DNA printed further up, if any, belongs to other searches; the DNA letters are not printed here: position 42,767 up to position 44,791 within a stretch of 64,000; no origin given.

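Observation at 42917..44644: Fusion of an M50/S2P-like membrane domain (degenerate HExxH) with PDZ and Lon-S16 protease domains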

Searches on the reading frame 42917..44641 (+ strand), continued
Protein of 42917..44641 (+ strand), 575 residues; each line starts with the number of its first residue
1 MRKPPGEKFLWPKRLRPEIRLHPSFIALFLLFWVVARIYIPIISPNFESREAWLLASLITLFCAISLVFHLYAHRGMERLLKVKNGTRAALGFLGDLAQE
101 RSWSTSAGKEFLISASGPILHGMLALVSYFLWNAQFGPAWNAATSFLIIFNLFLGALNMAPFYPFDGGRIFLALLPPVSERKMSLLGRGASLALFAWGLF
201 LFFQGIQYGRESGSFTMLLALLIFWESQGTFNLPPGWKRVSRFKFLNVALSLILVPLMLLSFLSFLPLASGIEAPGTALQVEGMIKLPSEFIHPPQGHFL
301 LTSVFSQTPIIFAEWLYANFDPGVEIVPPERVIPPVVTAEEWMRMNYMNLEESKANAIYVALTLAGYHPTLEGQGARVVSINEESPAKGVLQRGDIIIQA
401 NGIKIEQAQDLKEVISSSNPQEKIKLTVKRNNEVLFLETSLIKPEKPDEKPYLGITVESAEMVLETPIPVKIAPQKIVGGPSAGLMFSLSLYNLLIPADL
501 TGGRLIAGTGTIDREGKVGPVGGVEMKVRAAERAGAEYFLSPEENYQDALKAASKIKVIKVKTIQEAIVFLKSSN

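Call 6: search_solved_structures(query=window:42917-44641:+, max_evalue=1, show_alignments=3)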
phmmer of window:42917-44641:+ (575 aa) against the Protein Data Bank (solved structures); distinct sequences matched with E-value up to 1: 100 (the best 60 are shown).
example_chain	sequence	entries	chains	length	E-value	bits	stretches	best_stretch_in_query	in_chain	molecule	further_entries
8dvh_A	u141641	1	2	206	4.3e-11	45.1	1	478-568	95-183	Lon protease 2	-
4ynn_A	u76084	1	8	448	1.1e-06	30.5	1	372-501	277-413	Protease DO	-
1xhk_A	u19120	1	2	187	1.4e-06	30.2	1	476-568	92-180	Putative protease La homolog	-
1z0b_A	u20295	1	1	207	1.8e-06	29.9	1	478-568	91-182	Putative protease La homolog type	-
1z0c_A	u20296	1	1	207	2.5e-06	29.4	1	480-568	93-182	Putative protease La homolog type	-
1z0e_A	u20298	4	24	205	2.7e-06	29.3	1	480-568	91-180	Putative protease La homolog type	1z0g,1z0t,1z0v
1z0w_A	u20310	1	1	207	2.8e-06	29.2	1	480-568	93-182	Putative protease La homolog type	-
22kg_A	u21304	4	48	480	3.4e-06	28.9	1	374-441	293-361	Probable periplasmic serine endoprotease DegP-like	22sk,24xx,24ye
2kjp_A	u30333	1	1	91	6.9e-06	27.9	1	378-456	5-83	Uncharacterized protein ylbL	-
7xs0_A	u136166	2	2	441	7e-06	27.9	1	374-452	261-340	Periplasmic serine endoprotease DegP-like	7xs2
2x36_A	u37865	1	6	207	7.6e-06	27.8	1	479-554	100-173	LON PROTEASE HOMOLOG, MITOCHONDRIAL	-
5y2d_A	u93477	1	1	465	8e-06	27.7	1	374-452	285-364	Periplasmic serine endoprotease DegP-like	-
6wys_A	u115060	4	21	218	8.8e-06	27.6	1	479-554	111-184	Lon protease homolog, mitochondrial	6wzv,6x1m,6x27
3pv2_A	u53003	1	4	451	1.3e-05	27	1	372-441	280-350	DegQ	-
3pv3_A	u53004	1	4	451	1.3e-05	27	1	372-441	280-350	DegQ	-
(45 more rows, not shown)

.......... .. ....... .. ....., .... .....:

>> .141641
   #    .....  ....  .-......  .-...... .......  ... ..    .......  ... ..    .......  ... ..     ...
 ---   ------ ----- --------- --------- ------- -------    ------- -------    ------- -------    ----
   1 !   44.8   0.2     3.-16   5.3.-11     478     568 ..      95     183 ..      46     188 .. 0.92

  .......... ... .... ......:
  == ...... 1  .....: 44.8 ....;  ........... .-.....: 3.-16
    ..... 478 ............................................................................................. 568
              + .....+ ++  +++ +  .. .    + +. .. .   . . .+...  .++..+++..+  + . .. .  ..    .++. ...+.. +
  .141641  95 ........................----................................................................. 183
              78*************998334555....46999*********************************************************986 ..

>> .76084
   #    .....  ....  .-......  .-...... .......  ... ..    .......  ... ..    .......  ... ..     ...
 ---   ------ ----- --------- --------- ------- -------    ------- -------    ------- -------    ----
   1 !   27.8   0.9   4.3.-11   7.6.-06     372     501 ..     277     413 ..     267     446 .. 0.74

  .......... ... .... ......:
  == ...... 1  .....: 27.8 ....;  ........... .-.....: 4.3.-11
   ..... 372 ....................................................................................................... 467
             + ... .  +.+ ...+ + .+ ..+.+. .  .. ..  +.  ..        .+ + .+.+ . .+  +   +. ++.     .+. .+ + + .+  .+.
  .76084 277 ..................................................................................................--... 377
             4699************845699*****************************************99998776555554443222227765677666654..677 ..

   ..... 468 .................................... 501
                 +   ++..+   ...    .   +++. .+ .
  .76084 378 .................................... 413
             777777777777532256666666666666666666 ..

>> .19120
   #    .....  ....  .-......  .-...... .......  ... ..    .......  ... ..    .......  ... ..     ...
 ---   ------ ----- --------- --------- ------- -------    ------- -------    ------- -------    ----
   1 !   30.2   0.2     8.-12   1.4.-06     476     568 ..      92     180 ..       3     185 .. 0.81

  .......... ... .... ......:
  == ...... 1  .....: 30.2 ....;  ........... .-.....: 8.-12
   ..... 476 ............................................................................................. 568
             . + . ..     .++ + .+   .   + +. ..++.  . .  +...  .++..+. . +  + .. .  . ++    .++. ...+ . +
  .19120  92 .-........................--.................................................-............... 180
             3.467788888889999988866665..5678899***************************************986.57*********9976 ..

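Call 24: predict_structure(alignment_id=A1)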
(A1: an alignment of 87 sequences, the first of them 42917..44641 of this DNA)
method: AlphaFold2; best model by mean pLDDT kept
length: 575 residues; sequences in the alignment: 87
mean_pLDDT: 91.8   pTM: 0.87
mean pLDDT of the five models: 91.8, 91.7, 90.8, 90.6, 90.4
residues with pLDDT >= 90: 455; 70-90: 88; 50-70: 20; < 50: 12
segments of 3 or more residues with pLDDT < 50: 1-12
pLDDT, mean of each block of 10 residues (from residue 1): 44 60 96 97 91 98 98 95 82 94 89 97 98 93 97 98 96 87 94 98 94 96 91 63 79 94 95 95 96 97 94 97 94 89 89 95 97 92 92 95 92 92 95 95 88 91 94 84 93 97 97 95 95 97 97 97 98 88
secondary structure, 60 per line:
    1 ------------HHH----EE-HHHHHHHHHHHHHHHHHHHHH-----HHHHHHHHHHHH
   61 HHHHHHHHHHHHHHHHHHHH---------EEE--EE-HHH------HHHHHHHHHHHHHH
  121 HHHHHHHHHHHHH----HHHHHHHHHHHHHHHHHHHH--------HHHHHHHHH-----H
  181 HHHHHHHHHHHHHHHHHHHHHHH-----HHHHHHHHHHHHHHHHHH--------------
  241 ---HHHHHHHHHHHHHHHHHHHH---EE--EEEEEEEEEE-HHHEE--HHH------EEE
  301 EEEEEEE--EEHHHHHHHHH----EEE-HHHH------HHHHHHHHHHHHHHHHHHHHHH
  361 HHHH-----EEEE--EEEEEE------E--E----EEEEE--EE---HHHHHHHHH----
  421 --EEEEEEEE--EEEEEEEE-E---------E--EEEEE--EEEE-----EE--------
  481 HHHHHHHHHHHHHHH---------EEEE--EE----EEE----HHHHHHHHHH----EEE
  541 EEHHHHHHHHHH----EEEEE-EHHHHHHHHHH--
elements in order: H23-43 H49-80 E90-92 H107-133 H138-157 H166-174 H180-203 H209-226 H244-263 E271-280 E298-307 H312-320 E325-327 H329-332 H339-364 E370-373 E376-381 E396-400 H408-416 E423-430 E433-440 E455-459 E462-465 H481-495 E505-508 E517-519 H524-533 E538-542 H543-552 E557-561 H564-573

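Call 28: find_related_loci(query=A1, collection=genome_contigs, flank=6000)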
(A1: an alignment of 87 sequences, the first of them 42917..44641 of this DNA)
Query A1 (575 aa) in genome_contigs; peptide patterns used: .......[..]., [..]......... (x = any residue, [..] = any of these).
600 stretches matched a pattern (row limit reached: there are more); 597 encode a relative of the query (tblastn E <= 1e-3); the best 80 are kept; 80 distinct loci.
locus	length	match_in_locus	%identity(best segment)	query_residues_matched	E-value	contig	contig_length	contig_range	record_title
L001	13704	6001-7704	38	16-572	6e-102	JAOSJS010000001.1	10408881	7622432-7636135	MAG: Ardenticatenaceae bacterium isolate FR_9 contig_134_pilon, whole genome shotgun sequence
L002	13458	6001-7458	38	98-573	8e-95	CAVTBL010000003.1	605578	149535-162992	MAG: uncultured Chloroflexia bacterium isolate MFD02416.bin.2.180 genome assembly, contig: contig_1925, whole genome sho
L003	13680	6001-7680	38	32-573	4e-91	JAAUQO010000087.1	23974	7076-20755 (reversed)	MAG: Oscillochloris sp. isolate RM1_1_4 NODE_612_length_23974_cov_4.079088, whole genome shotgun sequence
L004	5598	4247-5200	37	252-573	3e-50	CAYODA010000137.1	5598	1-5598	MAG TPA_asm: uncultured Syntrophomonadaceae bacterium isolate binchicken_co32_476 genome assembly, contig: NODE_26476_le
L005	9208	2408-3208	40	314-573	1e-47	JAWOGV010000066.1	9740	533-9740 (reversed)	MAG: Acidimicrobiia bacterium isolate CWP4-1.bin.129 k191_1927644, whole genome shotgun sequence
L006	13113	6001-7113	34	212-572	7e-47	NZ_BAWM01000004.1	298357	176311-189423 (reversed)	Neobacillus niacini strain F8, whole genome shotgun sequence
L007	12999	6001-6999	36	242-573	1e-44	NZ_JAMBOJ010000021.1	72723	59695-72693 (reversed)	Cytobacillus firmus strain AMY 5.1.1 NODE_21, whole genome shotgun sequence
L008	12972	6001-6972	36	253-572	1e-44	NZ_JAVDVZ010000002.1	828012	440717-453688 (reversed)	Neobacillus niacini strain BE203 Ga0466824_02, whole genome shotgun sequence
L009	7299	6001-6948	35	251-571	7e-44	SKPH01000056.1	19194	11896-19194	MAG: Syntrophomonadaceae bacterium isolate CSSed162cmA_365R1 CSSed16-2cmA-6232, whole genome shotgun sequence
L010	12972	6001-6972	34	255-572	5e-44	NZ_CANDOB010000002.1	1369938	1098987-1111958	Alkalihalobacillus sp. CinArs1 NODE_2_length_1369938_cov_206.77, whole genome shotgun sequence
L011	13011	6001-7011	31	237-573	2e-43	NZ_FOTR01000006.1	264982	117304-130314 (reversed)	Gracilibacillus orientalis strain CGMCC 1.4250, whole genome shotgun sequence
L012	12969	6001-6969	34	250-573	7e-43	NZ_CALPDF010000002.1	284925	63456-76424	Neobacillus muris strain DSM 110989 NODE_2_length_284925_cov_74.051687, whole genome shotgun sequence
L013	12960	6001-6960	35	264-573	6e-43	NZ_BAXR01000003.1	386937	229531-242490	Bacillus sp. JCM 19034, whole genome shotgun sequence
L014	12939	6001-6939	36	265-572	6e-43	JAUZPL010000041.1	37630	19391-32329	MAG: Bacillota bacterium isolate bin73(3d) CPAMDJGK_41, whole genome shotgun sequence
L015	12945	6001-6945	33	262-573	1e-42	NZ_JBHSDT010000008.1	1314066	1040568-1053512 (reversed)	Gracilibacillus xinjiangensis strain CGMCC 1.12449 platanus_K_17_124_8, whole genome shotgun sequence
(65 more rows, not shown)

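Call 29: fold_search(model_id=the predicted structure, library=pdb)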
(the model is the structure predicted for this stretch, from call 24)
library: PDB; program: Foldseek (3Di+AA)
matches with E <= 10: 743; with E <= 0.001: 152
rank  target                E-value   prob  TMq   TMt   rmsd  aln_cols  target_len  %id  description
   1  5e7s_G                1.8e-06  1.00  0.14  0.28   7.4       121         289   26  Hexameric structure of a LonA protease domain in active state (released 2016-03-16)
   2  3wu5_B                1.9e-06  1.00  0.14  0.44  12.6       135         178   28  Reduced E.coli Lon Proteolytic domain (released 2014-11-12)
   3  3wu6_F                2.6e-06  1.00  0.14  0.42   8.3       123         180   27  Oxidized E.coli Lon Proteolytic domain (released 2014-11-12)
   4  3wu3_B                2.9e-06  1.00  0.14  0.41  13.3       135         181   29  Reduced-form structure of E.coli Lon Proteolytic domain (released 2014-11-12)
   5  3wu4_B                3.3e-06  1.00  0.14  0.43   7.7       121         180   26  Oxidized-form structure of E.coli Lon Proteolytic domain (released 2014-11-12)
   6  3wu6_B                4.3e-06  1.00  0.14  0.42   8.2       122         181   27  Oxidized E.coli Lon Proteolytic domain (released 2014-11-12)
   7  1rr9_A                4.3e-06  1.00  0.14  0.42   7.5       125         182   26  Catalytic domain of E.coli Lon protease (released 2003-12-23)
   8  3wu6_A                5.6e-06  1.00  0.14  0.41  12.9       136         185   29  Oxidized E.coli Lon Proteolytic domain (released 2014-11-12)
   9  8dvh_B                9.0e-06  1.00  0.15  0.43   5.3       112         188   35  Crystal structure of ATP-dependent Lon protease from Bacillus subtillis (BsLonBA) (released 2022-11-09)
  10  3wu3_E                9.0e-06  1.00  0.14  0.40  10.2       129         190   26  Reduced-form structure of E.coli Lon Proteolytic domain (released 2014-11-12)
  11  5e7s_E                9.0e-06  1.00  0.14  0.27   6.5       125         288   24  Hexameric structure of a LonA protease domain in active state (released 2016-03-16)
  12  3wu6_E                1.0e-05  1.00  0.14  0.38  10.2       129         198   26  Oxidized E.coli Lon Proteolytic domain (released 2014-11-12)
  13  7fd4_A                1.1e-05  1.00  0.14  0.11   7.2       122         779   25  A complete three-dimensional structure of the Lon protease translocating a protein substrate (conformation 1) (released 2021-11-03)
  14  1rr9_F                1.1e-05  1.00  0.14  0.42   7.7       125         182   26  Catalytic domain of E.coli Lon protease (released 2003-12-23)
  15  5e7s_A                1.1e-05  1.00  0.14  0.26  10.1       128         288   24  Hexameric structure of a LonA protease domain in active state (released 2016-03-16)
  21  8dvh_A                1.6e-05  1.00  0.15  0.41   5.4       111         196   35  Crystal structure of ATP-dependent Lon protease from Bacillus subtillis (BsLonBA) (released 2022-11-09)
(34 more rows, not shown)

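Call 31: find_encoding_contigs(protein=window:42917-44641:+, flank=8000, max_places=4)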
Protein window:42917-44641:+ (575 aa): 1 contig read that carries it; 1 place shown.
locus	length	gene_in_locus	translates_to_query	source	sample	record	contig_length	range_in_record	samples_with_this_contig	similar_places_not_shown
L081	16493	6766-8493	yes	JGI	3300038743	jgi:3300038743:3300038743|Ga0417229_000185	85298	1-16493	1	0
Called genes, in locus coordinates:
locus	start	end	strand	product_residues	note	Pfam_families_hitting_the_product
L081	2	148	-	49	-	?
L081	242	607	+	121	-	PF03091:CutA1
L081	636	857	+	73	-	PF02604:PhdYeFM_antitox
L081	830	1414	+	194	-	PF12804:NTP_transf_3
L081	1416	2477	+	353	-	PF02517:Rce1-like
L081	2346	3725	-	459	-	PF00083:Sugar_tr (weak), PF07690:MFS_1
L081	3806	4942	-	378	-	-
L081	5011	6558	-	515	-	PF13492:GAF_3 (weak), PF01590:GAF, PF13185:GAF_2, PF13487:HD_5, PF01966:HD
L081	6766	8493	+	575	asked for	PF02163:Peptidase_M50 (weak), PF00595:PDZ (weak), PF13180:PDZ_2, PF17820:PDZ_6, PF05362:Lon_C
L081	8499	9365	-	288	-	-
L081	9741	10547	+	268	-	-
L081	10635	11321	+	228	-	-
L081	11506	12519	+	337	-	PF00005:ABC_tran, PF13304:AAA_21 (faint), PF13732:DrrA1-3_C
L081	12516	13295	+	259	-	PF01061:ABC2_membrane, PF12679:ABC2_membrane_2, PF12698:ABC2_membrane_3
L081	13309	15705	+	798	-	PF00690:Cation_ATPase_N, PF00122:E1-E2_ATPase, PF00702:Hydrolase, PF08282:Hydrolase_3 (faint)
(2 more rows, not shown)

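Call 32: find_encoding_contigs(protein=P0004, flank=5000, max_places=2)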
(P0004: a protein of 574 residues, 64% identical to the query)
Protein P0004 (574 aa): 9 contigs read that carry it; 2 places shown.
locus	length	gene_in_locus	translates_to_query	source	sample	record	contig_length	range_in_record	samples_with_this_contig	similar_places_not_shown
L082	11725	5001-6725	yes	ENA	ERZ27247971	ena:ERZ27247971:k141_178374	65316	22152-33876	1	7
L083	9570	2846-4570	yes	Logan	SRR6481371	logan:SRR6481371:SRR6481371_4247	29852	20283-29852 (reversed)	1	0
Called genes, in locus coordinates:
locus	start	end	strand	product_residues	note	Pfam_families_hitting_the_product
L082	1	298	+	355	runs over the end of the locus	PF02517:Rce1-like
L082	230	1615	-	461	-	PF07690:MFS_1, PF12832:MFS_1_like (weak)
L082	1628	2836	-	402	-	-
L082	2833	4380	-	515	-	PF13492:GAF_3 (faint), PF13185:GAF_2, PF01590:GAF, PF13487:HD_5, PF01966:HD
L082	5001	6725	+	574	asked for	PF02163:Peptidase_M50 (weak), PF13180:PDZ_2, PF17820:PDZ_6, PF05362:Lon_C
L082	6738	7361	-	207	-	-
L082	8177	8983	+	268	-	-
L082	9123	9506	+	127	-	PF03266:NTPase_1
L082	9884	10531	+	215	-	-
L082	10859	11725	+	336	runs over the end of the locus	PF00005:ABC_tran, PF13304:AAA_21 (faint), PF13732:DrrA1-3_C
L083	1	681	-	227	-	?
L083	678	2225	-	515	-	PF13492:GAF_3 (faint), PF13185:GAF_2, PF01590:GAF, PF13487:HD_5, PF01966:HD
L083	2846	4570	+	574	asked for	PF02163:Peptidase_M50 (weak), PF13180:PDZ_2, PF17820:PDZ_6, PF05362:Lon_C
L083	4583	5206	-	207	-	-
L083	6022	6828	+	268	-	-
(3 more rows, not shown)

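Call 33: find_encoding_contigs(protein=P0008, flank=5000, max_places=2)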
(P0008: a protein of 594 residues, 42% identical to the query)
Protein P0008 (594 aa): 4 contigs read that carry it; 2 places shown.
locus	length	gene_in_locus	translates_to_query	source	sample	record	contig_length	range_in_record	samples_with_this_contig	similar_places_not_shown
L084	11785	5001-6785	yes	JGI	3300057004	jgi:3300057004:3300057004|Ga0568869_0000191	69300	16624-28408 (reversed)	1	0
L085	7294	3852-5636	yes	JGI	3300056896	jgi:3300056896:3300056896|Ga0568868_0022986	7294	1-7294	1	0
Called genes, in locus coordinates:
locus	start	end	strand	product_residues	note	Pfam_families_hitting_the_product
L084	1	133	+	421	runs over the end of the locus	PF04412:AcnX, PF28403:AcnX_2nd, PF28406:AcnX_3rd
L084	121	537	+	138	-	PF01989:AcnX_swivel_put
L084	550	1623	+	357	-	PF02733:Dak1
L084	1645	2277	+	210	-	PF02734:Dak2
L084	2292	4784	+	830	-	PF03610:EIIA-man, PF00381:PTS-HPr, PF05524:PEP-utilisers_N, PF00391:PEP-utilizers, PF02896:PEP-utilizers_C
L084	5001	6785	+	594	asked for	PF02163:Peptidase_M50, PF00595:PDZ, PF13180:PDZ_2, PF17820:PDZ_6 (weak), PF19805:DUF6288 (faint), PF05362:Lon_C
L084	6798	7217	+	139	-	PF04075:F420H2_quin_red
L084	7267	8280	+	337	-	PF00583:Acetyltransf_1, PF13508:Acetyltransf_7 (weak)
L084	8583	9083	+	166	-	PF12675:DUF3795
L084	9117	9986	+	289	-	PF01261:AP_endonuc_2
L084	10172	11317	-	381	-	PF00801:PKD, PF05345:He_PIG (faint), PF18911:PKD_4, PF22352:K319L-like_PKD, PF00801:PKD, PF18911:PKD_4, PF00801:PKD, PF22352:K319L-like_PKD, +1 more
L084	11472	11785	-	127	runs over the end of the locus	PF00072:Response_reg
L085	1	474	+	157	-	?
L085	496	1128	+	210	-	PF02734:Dak2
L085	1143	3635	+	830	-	PF03610:EIIA-man, PF00381:PTS-HPr, PF05524:PEP-utilisers_N, PF00391:PEP-utilizers, PF02896:PEP-utilizers_C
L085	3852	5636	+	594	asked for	PF02163:Peptidase_M50, PF00595:PDZ, PF13180:PDZ_2, PF17820:PDZ_6 (weak), PF19805:DUF6288 (faint), PF05362:Lon_C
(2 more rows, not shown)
